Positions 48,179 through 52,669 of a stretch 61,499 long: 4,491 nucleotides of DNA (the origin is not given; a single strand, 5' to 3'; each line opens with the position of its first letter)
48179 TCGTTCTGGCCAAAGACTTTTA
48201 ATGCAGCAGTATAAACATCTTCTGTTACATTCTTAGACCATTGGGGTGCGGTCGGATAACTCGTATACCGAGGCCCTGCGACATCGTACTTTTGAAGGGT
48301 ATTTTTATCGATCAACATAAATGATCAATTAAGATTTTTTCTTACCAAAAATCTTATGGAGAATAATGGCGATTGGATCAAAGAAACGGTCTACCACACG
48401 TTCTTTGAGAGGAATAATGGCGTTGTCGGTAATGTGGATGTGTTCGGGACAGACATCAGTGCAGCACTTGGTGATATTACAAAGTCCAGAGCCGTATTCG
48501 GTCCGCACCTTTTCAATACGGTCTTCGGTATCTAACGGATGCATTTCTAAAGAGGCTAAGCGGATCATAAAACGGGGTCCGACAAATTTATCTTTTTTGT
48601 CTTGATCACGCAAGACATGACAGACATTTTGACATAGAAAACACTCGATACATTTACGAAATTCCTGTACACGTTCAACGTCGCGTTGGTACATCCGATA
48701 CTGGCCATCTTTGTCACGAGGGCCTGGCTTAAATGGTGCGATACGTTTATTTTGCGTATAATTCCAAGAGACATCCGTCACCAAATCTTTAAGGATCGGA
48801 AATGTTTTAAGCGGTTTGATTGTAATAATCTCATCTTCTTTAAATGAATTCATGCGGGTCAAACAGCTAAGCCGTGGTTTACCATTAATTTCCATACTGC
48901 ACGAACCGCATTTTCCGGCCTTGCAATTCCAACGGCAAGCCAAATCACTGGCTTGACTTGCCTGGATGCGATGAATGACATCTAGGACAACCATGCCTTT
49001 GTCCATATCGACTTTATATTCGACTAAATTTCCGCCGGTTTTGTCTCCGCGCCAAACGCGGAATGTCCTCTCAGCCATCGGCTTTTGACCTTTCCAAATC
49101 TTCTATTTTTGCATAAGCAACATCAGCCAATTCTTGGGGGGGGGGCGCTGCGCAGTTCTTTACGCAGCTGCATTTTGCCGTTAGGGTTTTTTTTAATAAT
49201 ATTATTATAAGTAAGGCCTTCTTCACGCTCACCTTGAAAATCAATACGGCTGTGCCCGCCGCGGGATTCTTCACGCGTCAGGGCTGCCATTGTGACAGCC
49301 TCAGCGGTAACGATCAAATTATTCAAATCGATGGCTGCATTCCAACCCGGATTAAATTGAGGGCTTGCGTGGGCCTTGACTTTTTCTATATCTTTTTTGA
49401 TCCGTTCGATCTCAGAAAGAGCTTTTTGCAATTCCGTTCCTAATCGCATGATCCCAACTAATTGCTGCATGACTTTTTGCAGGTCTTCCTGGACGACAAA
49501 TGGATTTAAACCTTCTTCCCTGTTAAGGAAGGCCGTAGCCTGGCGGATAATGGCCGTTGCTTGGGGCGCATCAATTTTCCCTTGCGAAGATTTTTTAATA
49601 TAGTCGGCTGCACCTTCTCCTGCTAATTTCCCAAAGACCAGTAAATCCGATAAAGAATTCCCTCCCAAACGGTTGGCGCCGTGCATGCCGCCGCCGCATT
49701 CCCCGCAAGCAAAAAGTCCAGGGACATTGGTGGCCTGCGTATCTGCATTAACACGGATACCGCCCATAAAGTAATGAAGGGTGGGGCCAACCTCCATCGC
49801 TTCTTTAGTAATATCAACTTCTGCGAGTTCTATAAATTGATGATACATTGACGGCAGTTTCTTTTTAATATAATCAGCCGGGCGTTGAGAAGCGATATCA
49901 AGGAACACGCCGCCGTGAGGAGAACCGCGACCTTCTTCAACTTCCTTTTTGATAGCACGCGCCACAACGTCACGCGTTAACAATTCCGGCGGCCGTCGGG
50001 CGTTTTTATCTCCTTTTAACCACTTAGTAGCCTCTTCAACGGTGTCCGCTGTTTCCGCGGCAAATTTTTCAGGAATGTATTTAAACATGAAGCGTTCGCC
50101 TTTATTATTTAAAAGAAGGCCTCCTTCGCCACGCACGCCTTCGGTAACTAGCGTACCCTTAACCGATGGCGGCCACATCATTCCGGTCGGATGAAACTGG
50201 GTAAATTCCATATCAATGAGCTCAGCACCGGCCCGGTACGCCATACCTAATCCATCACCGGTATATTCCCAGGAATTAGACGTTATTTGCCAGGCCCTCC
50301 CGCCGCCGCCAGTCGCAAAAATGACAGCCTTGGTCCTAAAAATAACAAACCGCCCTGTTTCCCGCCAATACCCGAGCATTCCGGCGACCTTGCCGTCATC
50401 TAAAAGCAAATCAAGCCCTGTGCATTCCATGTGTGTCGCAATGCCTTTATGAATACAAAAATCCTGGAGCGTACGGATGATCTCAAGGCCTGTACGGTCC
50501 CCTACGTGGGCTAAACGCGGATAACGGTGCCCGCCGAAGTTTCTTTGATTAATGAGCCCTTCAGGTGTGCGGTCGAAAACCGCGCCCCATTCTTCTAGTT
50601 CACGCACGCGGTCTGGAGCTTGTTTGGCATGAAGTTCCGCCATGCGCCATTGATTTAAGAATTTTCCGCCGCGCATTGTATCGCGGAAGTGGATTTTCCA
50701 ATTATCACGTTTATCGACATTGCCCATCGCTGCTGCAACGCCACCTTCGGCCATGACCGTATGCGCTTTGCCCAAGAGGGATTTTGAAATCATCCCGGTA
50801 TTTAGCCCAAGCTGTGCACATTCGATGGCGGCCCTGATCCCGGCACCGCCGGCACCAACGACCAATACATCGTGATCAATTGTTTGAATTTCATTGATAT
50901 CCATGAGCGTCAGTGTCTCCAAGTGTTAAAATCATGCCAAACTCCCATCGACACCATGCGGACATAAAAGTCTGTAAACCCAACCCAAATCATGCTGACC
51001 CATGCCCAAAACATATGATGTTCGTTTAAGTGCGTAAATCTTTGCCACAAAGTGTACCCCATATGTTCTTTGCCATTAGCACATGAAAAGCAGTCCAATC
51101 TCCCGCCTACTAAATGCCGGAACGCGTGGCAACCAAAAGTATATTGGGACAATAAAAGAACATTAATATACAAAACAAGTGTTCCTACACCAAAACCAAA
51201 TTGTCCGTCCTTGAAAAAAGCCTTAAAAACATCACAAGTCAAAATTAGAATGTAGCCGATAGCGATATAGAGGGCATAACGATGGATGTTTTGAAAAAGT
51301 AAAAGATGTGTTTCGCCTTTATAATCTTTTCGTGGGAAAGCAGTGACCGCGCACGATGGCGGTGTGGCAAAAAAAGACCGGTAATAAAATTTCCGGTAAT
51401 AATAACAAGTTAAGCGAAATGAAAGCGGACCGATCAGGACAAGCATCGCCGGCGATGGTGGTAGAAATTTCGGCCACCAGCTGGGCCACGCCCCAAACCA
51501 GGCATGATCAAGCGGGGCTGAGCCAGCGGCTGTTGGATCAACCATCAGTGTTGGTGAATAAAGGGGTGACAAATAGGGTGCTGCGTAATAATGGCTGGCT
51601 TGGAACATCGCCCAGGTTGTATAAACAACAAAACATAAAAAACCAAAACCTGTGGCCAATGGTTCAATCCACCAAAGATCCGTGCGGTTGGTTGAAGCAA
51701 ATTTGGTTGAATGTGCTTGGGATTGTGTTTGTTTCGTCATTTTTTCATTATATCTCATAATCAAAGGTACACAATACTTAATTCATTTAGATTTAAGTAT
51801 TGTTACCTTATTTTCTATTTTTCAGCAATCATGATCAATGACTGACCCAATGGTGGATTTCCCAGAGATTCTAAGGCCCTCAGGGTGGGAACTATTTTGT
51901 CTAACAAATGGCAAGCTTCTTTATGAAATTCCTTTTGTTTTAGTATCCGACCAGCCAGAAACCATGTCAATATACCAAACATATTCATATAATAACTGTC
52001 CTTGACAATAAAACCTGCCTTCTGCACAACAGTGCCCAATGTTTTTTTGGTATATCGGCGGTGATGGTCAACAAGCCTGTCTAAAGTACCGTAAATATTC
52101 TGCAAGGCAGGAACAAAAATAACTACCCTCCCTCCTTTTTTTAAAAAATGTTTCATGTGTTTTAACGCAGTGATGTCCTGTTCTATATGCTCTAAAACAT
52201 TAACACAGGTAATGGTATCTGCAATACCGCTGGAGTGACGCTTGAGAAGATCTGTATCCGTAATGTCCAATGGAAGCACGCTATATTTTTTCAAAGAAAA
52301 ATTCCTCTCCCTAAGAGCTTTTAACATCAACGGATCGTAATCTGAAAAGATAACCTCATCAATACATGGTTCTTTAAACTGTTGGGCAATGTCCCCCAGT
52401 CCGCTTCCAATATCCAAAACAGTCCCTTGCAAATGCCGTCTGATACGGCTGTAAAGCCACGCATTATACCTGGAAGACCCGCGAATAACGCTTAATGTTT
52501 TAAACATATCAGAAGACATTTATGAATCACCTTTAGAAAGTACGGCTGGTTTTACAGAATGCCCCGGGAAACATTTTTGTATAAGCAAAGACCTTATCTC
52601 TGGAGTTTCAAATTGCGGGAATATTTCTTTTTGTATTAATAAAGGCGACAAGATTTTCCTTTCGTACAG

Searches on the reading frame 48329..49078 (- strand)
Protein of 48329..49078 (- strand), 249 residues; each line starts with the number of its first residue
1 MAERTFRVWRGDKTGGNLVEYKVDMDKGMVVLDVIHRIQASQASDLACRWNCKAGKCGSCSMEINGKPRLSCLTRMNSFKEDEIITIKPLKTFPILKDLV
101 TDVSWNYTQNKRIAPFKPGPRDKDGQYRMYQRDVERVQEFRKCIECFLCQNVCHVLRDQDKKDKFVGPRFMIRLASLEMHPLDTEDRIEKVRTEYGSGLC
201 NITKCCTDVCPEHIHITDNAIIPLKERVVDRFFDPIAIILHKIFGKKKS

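Call 28: search_protein_families(library=pfam, proteins=[window:48329-49078:-], max_evalue=0.00001)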
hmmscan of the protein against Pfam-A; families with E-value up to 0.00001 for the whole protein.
window:48329-49078:- (249 aa): 2 families
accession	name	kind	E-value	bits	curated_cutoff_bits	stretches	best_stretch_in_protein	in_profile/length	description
PF13085.11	Fer2_3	-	1.2e-27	96.5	27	1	6-104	2-103/107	2Fe-2S iron-sulfur cluster binding domain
PF13183.11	Fer4_8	-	1.4e-08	35.5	27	1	140-214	2-68/68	4Fe-4S dicluster domain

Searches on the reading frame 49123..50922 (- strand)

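Call 28: search_protein_families(library=pfam, proteins=[window:49123-50922:-], max_evalue=0.00001)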
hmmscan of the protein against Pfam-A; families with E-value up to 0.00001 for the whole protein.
window:49123-50922:- (599 aa): 3 families
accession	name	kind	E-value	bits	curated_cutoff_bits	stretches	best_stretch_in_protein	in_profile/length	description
PF00890.30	FAD_binding_2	-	4.4e-90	303.3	20.4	1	18-424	1-414/414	FAD binding domain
PF02910.25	Succ_DH_flav_C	-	1.7e-22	80.2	20.8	1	479-585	2-110/130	Fumarate reductase flavoprotein C-term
PF07992.20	Pyr_redox_2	-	2.3e-07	31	26.1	0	17-52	1-31/291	Pyridine nucleotide-disulphide oxidoreductase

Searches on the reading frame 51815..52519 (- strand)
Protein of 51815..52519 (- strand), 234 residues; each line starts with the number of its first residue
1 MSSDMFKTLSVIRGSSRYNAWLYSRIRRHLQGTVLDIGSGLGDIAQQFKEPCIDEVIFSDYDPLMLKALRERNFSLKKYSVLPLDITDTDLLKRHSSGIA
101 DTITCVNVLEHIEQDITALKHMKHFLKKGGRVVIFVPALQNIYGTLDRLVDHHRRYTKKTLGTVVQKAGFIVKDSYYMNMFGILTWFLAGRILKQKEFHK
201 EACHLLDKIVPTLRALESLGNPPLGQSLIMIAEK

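Call 28: search_protein_families(library=pfam, proteins=[window:51815-52519:-], max_evalue=0.00001)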
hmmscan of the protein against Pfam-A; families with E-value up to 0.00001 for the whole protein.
window:51815-52519:- (234 aa): 7 families
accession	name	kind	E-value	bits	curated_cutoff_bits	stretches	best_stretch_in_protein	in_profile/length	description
PF08242.18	Methyltransf_12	-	1.2e-13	52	30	1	35-132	1-98/98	Methyltransferase domain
PF13489.12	Methyltransf_23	-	5.3e-12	46.2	27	1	30-170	22-159/164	Methyltransferase domain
PF08241.18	Methyltransf_11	-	1.3e-10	42.2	21.2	1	35-134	1-95/95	Methyltransferase domain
PF13649.12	Methyltransf_25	-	3.6e-10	40.8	27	1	34-130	1-97/97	Methyltransferase domain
PF13847.12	Methyltransf_31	-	4.5e-08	33.3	27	1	33-138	6-113/145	Methyltransferase domain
PF05219.18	DREV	-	1.3e-06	28.2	26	1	31-134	95-186/265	DREV methyltransferase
PF01209.24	Ubie_methyltran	-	3.3e-06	27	20.1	0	32-135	49-152/233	ubiE/COQ5 methyltransferase family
